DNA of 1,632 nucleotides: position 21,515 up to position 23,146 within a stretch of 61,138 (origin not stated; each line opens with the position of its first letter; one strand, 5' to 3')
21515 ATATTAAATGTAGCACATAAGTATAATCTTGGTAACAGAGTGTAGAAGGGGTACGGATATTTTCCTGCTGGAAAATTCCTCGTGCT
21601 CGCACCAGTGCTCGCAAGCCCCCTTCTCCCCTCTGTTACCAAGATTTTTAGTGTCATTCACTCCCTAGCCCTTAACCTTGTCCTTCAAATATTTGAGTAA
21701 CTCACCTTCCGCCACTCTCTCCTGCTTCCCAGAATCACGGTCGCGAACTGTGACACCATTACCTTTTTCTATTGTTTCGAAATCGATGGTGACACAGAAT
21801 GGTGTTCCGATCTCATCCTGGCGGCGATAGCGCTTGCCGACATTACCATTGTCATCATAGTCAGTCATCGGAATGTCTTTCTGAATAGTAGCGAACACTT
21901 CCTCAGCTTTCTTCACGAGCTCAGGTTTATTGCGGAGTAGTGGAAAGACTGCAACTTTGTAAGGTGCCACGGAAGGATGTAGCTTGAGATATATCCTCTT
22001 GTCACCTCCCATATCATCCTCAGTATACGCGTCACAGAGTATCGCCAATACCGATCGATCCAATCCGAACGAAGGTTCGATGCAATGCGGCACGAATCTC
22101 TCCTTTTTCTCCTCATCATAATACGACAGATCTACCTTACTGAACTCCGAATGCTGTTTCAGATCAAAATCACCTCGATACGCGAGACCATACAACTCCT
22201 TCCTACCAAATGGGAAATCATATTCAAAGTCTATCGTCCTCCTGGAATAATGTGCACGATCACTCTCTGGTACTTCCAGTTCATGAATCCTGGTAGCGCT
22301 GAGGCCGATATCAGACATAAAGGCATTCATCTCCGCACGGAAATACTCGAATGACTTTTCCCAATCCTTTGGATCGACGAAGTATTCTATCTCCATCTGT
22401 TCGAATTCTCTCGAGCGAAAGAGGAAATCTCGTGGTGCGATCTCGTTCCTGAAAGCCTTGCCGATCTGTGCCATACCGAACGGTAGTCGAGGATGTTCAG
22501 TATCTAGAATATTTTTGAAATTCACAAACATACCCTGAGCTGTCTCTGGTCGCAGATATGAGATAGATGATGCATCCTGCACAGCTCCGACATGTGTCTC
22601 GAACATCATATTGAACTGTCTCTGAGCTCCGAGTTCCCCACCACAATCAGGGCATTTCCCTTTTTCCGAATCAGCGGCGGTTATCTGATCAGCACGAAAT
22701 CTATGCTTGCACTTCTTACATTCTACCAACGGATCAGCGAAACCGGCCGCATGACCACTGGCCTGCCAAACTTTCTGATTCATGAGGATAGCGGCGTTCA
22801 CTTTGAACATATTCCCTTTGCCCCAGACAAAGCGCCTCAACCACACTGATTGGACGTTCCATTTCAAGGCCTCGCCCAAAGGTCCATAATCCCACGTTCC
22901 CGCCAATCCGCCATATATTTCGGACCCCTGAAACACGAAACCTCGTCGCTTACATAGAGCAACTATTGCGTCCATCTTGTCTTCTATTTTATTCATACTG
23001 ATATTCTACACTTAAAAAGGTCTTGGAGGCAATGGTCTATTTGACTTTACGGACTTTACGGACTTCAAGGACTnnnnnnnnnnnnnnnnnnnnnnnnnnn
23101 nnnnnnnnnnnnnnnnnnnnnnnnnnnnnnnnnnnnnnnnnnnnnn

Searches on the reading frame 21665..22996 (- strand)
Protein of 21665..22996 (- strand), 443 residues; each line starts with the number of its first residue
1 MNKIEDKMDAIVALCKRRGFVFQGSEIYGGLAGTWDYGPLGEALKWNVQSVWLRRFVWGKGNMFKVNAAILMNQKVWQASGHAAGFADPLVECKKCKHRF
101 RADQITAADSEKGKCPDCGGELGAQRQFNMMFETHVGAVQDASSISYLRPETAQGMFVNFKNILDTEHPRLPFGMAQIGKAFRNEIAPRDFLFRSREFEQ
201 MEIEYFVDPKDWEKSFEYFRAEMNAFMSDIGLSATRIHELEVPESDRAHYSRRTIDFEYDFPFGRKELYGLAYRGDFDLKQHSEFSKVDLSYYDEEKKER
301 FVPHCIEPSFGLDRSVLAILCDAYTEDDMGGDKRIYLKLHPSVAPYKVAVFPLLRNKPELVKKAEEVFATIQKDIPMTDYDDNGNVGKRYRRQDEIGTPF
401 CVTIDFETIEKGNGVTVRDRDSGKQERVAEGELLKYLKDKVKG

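Call 84: search_protein_families(library=pfam, proteins=[window:21665-22996:-])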
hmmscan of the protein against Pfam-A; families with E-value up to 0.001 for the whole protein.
window:21665-22996:- (443 aa): 3 families
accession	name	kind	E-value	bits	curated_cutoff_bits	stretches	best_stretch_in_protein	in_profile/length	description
PF03129.25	HGTP_anticodon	-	4e-20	72.2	21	1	347-439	1-93/94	Anticodon binding domain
PF00587.30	tRNA-synt_2b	-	1.1e-13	52.1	29.3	1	146-320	11-176/179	tRNA synthetase class II core domain (G, H, P, S and T)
PF09723.15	Zn_ribbon_8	-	0.00021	21.7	34.4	1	92-121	7-36/41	Zinc ribbon domain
